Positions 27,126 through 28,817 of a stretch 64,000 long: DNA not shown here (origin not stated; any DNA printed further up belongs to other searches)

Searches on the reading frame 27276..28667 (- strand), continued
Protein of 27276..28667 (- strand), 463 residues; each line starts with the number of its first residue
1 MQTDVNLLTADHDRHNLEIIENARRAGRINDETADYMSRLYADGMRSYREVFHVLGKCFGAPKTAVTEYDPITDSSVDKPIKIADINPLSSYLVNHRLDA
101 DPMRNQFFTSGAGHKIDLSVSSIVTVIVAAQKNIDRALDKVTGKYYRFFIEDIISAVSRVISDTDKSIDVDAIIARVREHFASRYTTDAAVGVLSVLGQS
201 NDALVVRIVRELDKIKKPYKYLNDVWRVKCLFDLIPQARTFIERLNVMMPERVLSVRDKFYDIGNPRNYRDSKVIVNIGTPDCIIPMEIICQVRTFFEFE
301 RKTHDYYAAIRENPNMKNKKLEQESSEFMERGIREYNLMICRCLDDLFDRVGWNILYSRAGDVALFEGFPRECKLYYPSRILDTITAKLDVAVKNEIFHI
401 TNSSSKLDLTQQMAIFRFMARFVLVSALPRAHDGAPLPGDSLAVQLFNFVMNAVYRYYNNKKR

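Call 45: find_related_loci(query=A2, collection=genome_contigs, flank=6000)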
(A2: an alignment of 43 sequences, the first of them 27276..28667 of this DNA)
Query A2 (463 aa) in genome_contigs; peptide patterns used: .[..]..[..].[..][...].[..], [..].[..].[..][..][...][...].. (x = any residue, [..] = any of these).
292 stretches matched a pattern; 270 encode a relative of the query (tblastn E <= 1e-3); the best 80 are kept; 80 distinct loci.
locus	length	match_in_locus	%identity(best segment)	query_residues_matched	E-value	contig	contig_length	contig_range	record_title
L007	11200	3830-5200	83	2-458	0e+0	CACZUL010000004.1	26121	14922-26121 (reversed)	MAG: uncultured proteobacterium isolate RUG12956 genome assembly, contig: RUG12956_asm_4, whole genome shotgun sequence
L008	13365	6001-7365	83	4-458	0e+0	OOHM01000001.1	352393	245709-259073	uncultured proteobacterium isolate RUG585 genome assembly, contig: scaffold_6, whole genome shotgun sequence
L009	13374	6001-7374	80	1-458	0e+0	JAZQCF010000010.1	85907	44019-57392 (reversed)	MAG: Candidatus Enterousia sp. isolate T1900044638_TS20190104.MAGScoT_cleanbin_000062 SGB_1213_k141_2156558, whole genom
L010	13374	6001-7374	79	1-458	0e+0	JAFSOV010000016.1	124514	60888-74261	MAG: Alphaproteobacteria bacterium isolate RGIG3338 Goat_Reticulum-6__c403036, whole genome shotgun sequence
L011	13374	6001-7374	79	1-458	0e+0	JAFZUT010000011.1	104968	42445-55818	MAG: Alphaproteobacteria bacterium isolate RGIG8116 Water_buffalos_Rumen-3__c1055686, whole genome shotgun sequence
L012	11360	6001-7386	75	1-462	0e+0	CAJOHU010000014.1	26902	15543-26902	uncultured Alphaproteobacteria bacterium isolate Red_deer_4_mag_124 genome assembly, contig: scaffold_2966, whole genome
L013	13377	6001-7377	73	4-462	0e+0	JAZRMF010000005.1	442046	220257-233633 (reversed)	MAG: Candidatus Enterousia sp. isolate T1900045428_YK20190119.MAGScoT_cleanbin_000014 SGB_7076_k141_155572, whole genome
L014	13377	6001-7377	73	4-462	0e+0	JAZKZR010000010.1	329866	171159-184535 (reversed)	MAG: Candidatus Enterousia sp. isolate T1900045086_TC20190080.MAGScoT_cleanbin_000026 SGB_4685_k141_2971495, whole genom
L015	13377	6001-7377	74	4-462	0e+0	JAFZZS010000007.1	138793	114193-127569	MAG: Alphaproteobacteria bacterium isolate RGIG8245 Water_buffalos_Rumen-5__c1187415, whole genome shotgun sequence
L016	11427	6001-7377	73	4-462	0e+0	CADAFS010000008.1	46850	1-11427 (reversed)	MAG: uncultured proteobacterium isolate RUG13256 genome assembly, contig: RUG13256_asm_8, whole genome shotgun sequence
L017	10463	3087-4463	73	4-462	0e+0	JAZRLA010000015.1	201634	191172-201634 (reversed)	MAG: Candidatus Enterousia sp. isolate T1900045443_YK20190134.MAGScoT_cleanbin_000016 SGB_7130_k141_1857574, whole genom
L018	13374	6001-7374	74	4-461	0e+0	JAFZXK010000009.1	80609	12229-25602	MAG: Alphaproteobacteria bacterium isolate RGIG8185 Water_buffalos_Rumen-3__c698023, whole genome shotgun sequence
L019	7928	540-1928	73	1-459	0e+0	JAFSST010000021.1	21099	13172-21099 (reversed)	MAG: Alphaproteobacteria bacterium isolate RGIG3440 Goat_Rumen.Co__c891833, whole genome shotgun sequence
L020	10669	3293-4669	72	4-462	0e+0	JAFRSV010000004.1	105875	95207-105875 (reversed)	MAG: Alphaproteobacteria bacterium isolate RGIG2769 Goat_Omasum-5__c176376, whole genome shotgun sequence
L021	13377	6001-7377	73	1-459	0e+0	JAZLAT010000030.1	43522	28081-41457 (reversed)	MAG: Candidatus Enterousia sp. isolate T1900045073_TC20190067.MAGScoT_cleanbin_000009 SGB_4624_k141_2224526, whole genom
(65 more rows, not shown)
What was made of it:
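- On toxSAS toxin-antitoxin or fused CapRel-type defence systems: Relatives occur in 270 species-level genomes (call 45).
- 270 species-level genomes carry a relative (call 45).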

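Call 50: search_protein_families(library=padloc, proteins=[window:27276-28667:-, P0129, P0154, P0150], max_evalue=1)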
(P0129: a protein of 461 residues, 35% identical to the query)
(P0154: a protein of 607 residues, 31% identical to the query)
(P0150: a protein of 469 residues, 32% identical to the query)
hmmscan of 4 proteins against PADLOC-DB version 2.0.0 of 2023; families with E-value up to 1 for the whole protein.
window:27276-28667:- (463 aa): 0 families

P0129 (461 aa): 0 families

P0154 (607 aa): 0 families

P0150 (469 aa): 0 families
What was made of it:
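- No PADLOC hit (call 50).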

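Call 51: search_protein_families(library=phrogs, proteins=[window:27276-28667:-, P0129, P0154, P0150], max_evalue=1)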
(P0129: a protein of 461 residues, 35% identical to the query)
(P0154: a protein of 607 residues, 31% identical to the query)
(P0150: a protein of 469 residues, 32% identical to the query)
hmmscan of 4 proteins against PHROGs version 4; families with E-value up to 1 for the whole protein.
window:27276-28667:- (463 aa): 1 family
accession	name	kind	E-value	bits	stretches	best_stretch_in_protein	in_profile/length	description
phrog_16276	-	unknown function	0.2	12.2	1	392-432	45-85/108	-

P0129 (461 aa): 1 family
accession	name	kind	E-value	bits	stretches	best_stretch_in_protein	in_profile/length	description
phrog_15904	-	unknown function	0.04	14.5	1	281-341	145-205/244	-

P0154 (607 aa): 2 families
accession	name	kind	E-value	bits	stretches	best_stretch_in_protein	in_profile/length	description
phrog_29533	-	unknown function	0.0095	17.1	1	347-418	7-74/146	-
phrog_12520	-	unknown function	0.91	10.3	1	14-94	23-101/167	-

P0150 (469 aa): 4 families
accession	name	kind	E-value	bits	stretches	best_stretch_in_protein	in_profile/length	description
phrog_31691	-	unknown function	0.018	16.1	1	191-214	18-41/50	-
phrog_21564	-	unknown function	0.058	14.7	1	376-445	23-89/96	-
phrog_12178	-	unknown function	0.074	13.7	1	347-371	58-82/111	-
phrog_12550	-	unknown function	0.25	12.6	1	217-252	12-48/56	-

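Call 52: search_protein_families(library=pfam, alignment_id=A2, max_evalue=10)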
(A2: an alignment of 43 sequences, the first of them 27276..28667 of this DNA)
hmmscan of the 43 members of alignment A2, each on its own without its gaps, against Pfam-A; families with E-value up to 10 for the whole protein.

A. member 1, window:27276-28667:- (463 aa): 0 families

B. families by the number of members that match (of 43 scanned): 39 families (the first 25 are shown)
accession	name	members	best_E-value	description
PF05036.18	SPOR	4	0.029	SPOR domain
PF04607.23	RelA_SpoT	3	0.031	Region found in RelA / SpoT proteins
PF05062.17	RICH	3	0.051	RICH domain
PF06780.16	Erp_C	2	0.019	Erp protein C-terminus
PF10123.14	Mu-like_Pro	2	0.14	Mu-like prophage I protein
PF24169.1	Fn3-I_PB4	1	0.011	Straight fiber protein PB4 first Fn3-like domain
PF16581.11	HIGH_NTase1_ass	1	0.016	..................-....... C-terminal region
PF18628.8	P2_N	1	0.019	Viral coat protein P2 N-terminal domain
PF08282.18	Hydrolase_3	1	0.022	haloacid dehalogenase-like hydrolase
PF13683.12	rve_3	1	0.023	Integrase core domain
PF04574.18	DUF592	1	0.026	Protein of unknown function (DUF592)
PF23461.1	ZMYND11_CC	1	0.032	ZMYND11 protein coiled-coil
PF14479.11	HeLo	1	0.037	Prion-inhibition and propagation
PF10778.14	DehI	1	0.04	Halocarboxylic acid dehydrogenase DehI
PF08125.19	Mannitol_dh_C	1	0.042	Mannitol dehydrogenase C-terminal domain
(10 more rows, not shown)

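Call 60: list_cluster_members(proteins=[P0168, P0158, P0129, P0122, P0125, P0150, P0152, P0156, P0126, P0131])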
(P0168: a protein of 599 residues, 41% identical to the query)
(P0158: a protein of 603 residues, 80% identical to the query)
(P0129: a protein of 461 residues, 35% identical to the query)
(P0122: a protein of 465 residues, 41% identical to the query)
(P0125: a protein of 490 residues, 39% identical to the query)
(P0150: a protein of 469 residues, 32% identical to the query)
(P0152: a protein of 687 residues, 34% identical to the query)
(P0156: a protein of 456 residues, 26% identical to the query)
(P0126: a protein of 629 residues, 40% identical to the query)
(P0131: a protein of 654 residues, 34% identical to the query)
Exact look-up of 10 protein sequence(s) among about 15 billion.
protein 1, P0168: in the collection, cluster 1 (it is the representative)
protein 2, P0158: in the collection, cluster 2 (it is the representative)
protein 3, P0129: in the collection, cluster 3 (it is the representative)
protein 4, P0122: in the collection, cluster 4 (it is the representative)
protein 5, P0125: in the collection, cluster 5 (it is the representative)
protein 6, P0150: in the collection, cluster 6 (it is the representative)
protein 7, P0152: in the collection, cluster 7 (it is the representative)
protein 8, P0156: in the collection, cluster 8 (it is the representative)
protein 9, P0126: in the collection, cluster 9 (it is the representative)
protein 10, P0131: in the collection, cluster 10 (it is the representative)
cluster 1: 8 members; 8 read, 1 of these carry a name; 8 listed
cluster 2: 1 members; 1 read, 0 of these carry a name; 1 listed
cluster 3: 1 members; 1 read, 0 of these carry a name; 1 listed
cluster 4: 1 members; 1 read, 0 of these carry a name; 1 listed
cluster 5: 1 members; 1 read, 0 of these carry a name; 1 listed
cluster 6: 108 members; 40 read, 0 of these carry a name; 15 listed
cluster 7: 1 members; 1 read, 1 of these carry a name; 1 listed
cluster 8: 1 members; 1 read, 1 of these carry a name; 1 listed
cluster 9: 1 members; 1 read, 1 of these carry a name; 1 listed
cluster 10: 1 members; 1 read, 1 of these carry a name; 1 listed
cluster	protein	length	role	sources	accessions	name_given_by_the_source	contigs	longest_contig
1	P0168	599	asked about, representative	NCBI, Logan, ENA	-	-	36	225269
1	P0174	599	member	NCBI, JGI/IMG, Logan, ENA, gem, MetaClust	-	\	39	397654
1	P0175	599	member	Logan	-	-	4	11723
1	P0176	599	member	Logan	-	-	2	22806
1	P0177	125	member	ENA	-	-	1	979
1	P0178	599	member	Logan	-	-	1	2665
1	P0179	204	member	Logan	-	-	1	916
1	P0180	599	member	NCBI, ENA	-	-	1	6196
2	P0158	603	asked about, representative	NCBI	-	-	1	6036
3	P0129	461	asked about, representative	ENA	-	-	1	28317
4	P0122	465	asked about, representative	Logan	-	-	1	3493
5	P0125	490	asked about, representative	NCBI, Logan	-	-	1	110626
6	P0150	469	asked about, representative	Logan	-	-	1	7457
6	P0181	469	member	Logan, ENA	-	-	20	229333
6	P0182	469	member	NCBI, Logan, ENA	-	-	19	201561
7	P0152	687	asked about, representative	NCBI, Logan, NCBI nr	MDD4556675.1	MAG: hypothetical protein PHE89_05050 [Alphaproteobacteria bacterium] | hypothetical protein [Alphaproteobacteria bacterium]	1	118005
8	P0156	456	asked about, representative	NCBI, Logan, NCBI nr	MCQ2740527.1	MAG: hypothetical protein MJ210_00185 [Alphaproteobacteria bacterium] | hypothetical protein [Alphaproteobacteria bacterium]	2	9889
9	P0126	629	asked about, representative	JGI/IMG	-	hypothetical protein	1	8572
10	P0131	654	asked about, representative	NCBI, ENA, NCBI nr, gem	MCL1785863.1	MAG: hypothetical protein FWG39_01775 [Alphaproteobacteria bacterium] | hypothetical protein [Alphaproteobacteria bacterium]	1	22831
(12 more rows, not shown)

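Call 61: find_encoding_contigs(protein=P0125, flank=5000, max_places=1)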
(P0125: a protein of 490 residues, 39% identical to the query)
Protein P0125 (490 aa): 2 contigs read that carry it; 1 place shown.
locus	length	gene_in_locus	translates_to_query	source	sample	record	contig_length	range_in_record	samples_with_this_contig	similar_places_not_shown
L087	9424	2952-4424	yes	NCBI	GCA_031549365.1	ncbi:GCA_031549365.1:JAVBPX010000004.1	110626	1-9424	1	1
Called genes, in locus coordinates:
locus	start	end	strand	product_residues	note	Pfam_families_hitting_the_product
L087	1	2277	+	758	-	?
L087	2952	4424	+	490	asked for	-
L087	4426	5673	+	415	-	PF01136:Peptidase_U32, PF16325:Peptidase_U32_C (faint)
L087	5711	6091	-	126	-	-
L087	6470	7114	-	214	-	PF01728:FtsJ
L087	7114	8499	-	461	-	PF02881:SRP54_N, PF00448:SRP54, PF01656:CbiA (weak), PF02978:SRP_SPB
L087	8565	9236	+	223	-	-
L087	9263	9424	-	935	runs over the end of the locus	PF00005:ABC_tran (faint), PF02463:SMC_N (faint), PF13191:AAA_16 (faint), PF13304:AAA_21 (faint), PF13481:AAA_25 (faint), PF13555:AAA_29 (faint), PF17760:UvrA_inter, PF17755:UvrA_DNA-bind, +2 more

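Call 62: find_encoding_contigs(protein=P0129, flank=5000, max_places=1)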
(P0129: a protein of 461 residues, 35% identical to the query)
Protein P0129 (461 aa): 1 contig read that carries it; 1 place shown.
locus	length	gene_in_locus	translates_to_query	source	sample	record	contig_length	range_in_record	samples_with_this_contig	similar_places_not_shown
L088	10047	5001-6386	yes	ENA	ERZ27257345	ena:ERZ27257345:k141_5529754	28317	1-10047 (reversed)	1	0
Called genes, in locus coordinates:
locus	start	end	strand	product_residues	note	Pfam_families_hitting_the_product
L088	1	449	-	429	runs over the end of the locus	PF00512:HisKA (weak), PF02518:HATPase_c, PF13589:HATPase_c_3 (weak)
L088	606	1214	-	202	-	PF00072:Response_reg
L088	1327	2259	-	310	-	-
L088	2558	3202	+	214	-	PF02129:Peptidase_S15 (weak), PF00561:Abhydrolase_1 (weak), PF12146:Hydrolase_4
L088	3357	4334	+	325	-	PF05496:RuvB_N, PF06068:TIP49 (faint), PF01078:Mg_chelatase (faint), PF00004:AAA, PF07728:AAA_5 (weak), PF17864:AAA_lid_4, PF05491:WHD_RuvB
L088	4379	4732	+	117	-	PF18451:CdiA_C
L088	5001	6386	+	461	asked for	-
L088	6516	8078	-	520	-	PF02463:SMC_N, PF13476:AAA_23, PF13304:AAA_21 (faint)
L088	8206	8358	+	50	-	-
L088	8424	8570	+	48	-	PF13978:DUF4223 (weak)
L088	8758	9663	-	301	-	PF00535:Glycos_transf_2, PF10111:Glyco_tranf_2_2, PF13641:Glyco_tranf_2_3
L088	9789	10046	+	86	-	?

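Call 76: predict_structure(alignment_id=A5)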
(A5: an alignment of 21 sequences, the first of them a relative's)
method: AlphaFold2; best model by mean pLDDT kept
length: 607 residues; sequences in the alignment: 21
mean_pLDDT: 78.1   pTM: 0.75
mean pLDDT of the five models: 78.1, 76.6, 72.7, 71.8, 71.4
residues with pLDDT >= 90: 231; 70-90: 227; 50-70: 63; < 50: 86
segments of 3 or more residues with pLDDT < 50: 109-122, 530-546, 557-607
pLDDT, mean of each block of 10 residues (from residue 1): 87 83 88 92 93 93 92 88 87 66 50 45 76 90 78 90 92 87 90 86 70 89 91 90 91 91 94 91 89 86 90 82 95 91 64 58 81 76 84 90 94 95 92 87 94 90 79 89 92 92 78 58 62 38 44 52 33 30 31 41 37
secondary structure, 60 per line:
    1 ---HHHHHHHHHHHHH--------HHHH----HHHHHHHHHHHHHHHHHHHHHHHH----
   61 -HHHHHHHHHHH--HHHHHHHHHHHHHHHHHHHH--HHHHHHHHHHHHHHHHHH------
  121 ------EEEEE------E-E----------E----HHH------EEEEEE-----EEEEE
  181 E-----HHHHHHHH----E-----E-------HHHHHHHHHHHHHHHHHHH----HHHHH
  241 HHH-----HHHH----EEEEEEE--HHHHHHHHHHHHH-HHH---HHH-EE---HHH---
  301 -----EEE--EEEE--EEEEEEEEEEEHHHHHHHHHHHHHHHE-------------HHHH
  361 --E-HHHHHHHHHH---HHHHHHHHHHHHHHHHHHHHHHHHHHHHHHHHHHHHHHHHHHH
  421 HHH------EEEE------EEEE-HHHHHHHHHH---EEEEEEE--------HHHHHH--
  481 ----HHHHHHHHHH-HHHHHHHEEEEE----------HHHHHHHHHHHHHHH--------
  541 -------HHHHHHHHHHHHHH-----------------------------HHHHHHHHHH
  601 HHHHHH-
elements in order: H4-16 H25-28 H33-56 H62-72 H75-94 H97-114 E127-131 E165-170 E176-181 H187-194 H213-231 H236-243 H249-252 E257-263 H266-278 E306-308 E311-314 E317-327 H328-342 H357-360 H365-374 H378-423 E430-433 E440-443 H445-454 E458-464 H473-478 H485-494 H496-502 E503-507 H518-532 H548-561 H591-606

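Call 78: fold_search(model_id=the predicted structure, library=pdb)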
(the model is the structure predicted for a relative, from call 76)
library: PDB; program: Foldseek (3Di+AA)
matches with E <= 10: 312; with E <= 0.001: 33
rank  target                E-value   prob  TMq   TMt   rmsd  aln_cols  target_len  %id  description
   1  6ewz_A                9.8e-06  1.00  0.16  0.45   7.5       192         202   18  Crystal structure of RelP (SAS2) from Staphylococcus aureus bound to AMPCPP and GTP in the pre-catalytic state (released 2018-01-24)
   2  5ded_E                1.2e-05  1.00  0.14  0.35  16.6       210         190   14  Crystal structure of the small alarmone synthethase 1 from Bacillus subtilis bound to its product pppGpp (released 2015-10-28)
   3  6fgj_A                1.5e-05  1.00  0.16  0.45  14.8       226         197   13  Crystal structure of the small alarmone synthethase 2 from Staphylococcus aureus (released 2018-02-07)
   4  6fgx_A                1.9e-05  1.00  0.16  0.46   7.6       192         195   18  Crystal structure of the small alarmone synthethase 2 from Staphylococcus aureus bound to AMPCPP (released 2018-02-07)
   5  5ded_F                2.1e-05  1.00  0.14  0.40  18.4       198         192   17  Crystal structure of the small alarmone synthethase 1 from Bacillus subtilis bound to its product pppGpp (released 2015-10-28)
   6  6ewz_B                2.5e-05  1.00  0.14  0.38   9.2       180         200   19  Crystal structure of RelP (SAS2) from Staphylococcus aureus bound to AMPCPP and GTP in the pre-catalytic state (released 2018-01-24)
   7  6fgj_B                3.5e-05  1.00  0.14  0.38  15.5       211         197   16  Crystal structure of the small alarmone synthethase 2 from Staphylococcus aureus (released 2018-02-07)
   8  6ex0_B                4.1e-05  1.00  0.17  0.46  15.0       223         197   14  Crystal structure of RelP (SAS2) from Staphylococcus aureus bound to pppGpp in the post-catalytic state (released 2018-01-24)
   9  5ded_B                5.2e-05  1.00  0.17  0.50   8.2       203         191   16  Crystal structure of the small alarmone synthethase 1 from Bacillus subtilis bound to its product pppGpp (released 2015-10-28)
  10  5dec_B                5.2e-05  1.00  0.18  0.50  14.9       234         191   14  Crystal structure of the small alarmone synthetase 1 from Bacillus subtilis (released 2015-10-28)
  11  6fgx_B                7.2e-05  1.00  0.16  0.44   7.8       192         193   14  Crystal structure of the small alarmone synthethase 2 from Staphylococcus aureus bound to AMPCPP (released 2018-02-07)
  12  2be3_A                7.2e-05  1.00  0.15  0.39  15.1       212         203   15  Structure of a GTP Pyrophosphokinase Family Protein from Streptococcus pneumoniae (released 2005-12-06)
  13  3l9d_B                7.6e-05  1.00  0.13  0.35  16.4       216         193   16  The Crystal Structure of smu.1046c from Streptococcus mutans UA159 (released 2011-01-12)
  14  7ztb_A                7.6e-05  0.99  0.14  0.23  18.7       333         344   10  Structure of the Salmonella tRNA pyrophosphokinase CapRel (released 2022-11-23)
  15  5ded_C                1.0e-04  1.00  0.15  0.40   9.2       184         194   15  Crystal structure of the small alarmone synthethase 1 from Bacillus subtilis bound to its product pppGpp (released 2015-10-28)
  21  7ztb_B                1.3e-04  0.99  0.15  0.25  19.1       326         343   10  Structure of the Salmonella tRNA pyrophosphokinase CapRel (released 2022-11-23)
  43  8pu1_B                8.5e-03  0.94  0.12  0.35  16.9       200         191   14  Structure of the toxin/antitoxin complex FaRel/ATfaRel2 with APCPP (released 2024-07-24)
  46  8vx3_A                3.4e-02  0.85  0.12  0.31  12.9       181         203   13  Structure of an exported small alarmone synthetase from Streptomyces albidoflavus (released 2025-02-05)
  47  8vx3_C                3.4e-02  0.75  0.13  0.34  13.9       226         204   11  Structure of an exported small alarmone synthetase from Streptomyces albidoflavus (released 2025-02-05)
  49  8vx3_D                5.9e-02  0.87  0.12  0.34  11.4       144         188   10  Structure of an exported small alarmone synthetase from Streptomyces albidoflavus (released 2025-02-05)
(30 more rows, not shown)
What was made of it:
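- Closest known: Sister clade in other uncultured Alphaproteobacteria. Same: Same RSH fold (call 78).
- An independent model of sister-clade protein P0154 (pLDDT 78) hits the same set, with RelP at E 9.8e-6 (calls 76, 78).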

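Call 87: find_related_loci(query=A2, collection=viral_contigs, flank=5000)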
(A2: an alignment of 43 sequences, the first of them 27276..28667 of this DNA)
Query A2 (463 aa) in viral_contigs; peptide patterns used: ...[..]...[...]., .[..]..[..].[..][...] (x = any residue, [..] = any of these).
44 stretches matched a pattern, but none encodes a relative of the query by tblastn (E <= 1e-3).
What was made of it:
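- No relatives in 2.9 million viral contigs (call 87).
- Tried and rejected: A scan of IMG/VR viral contigs found no relatives (call 87).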
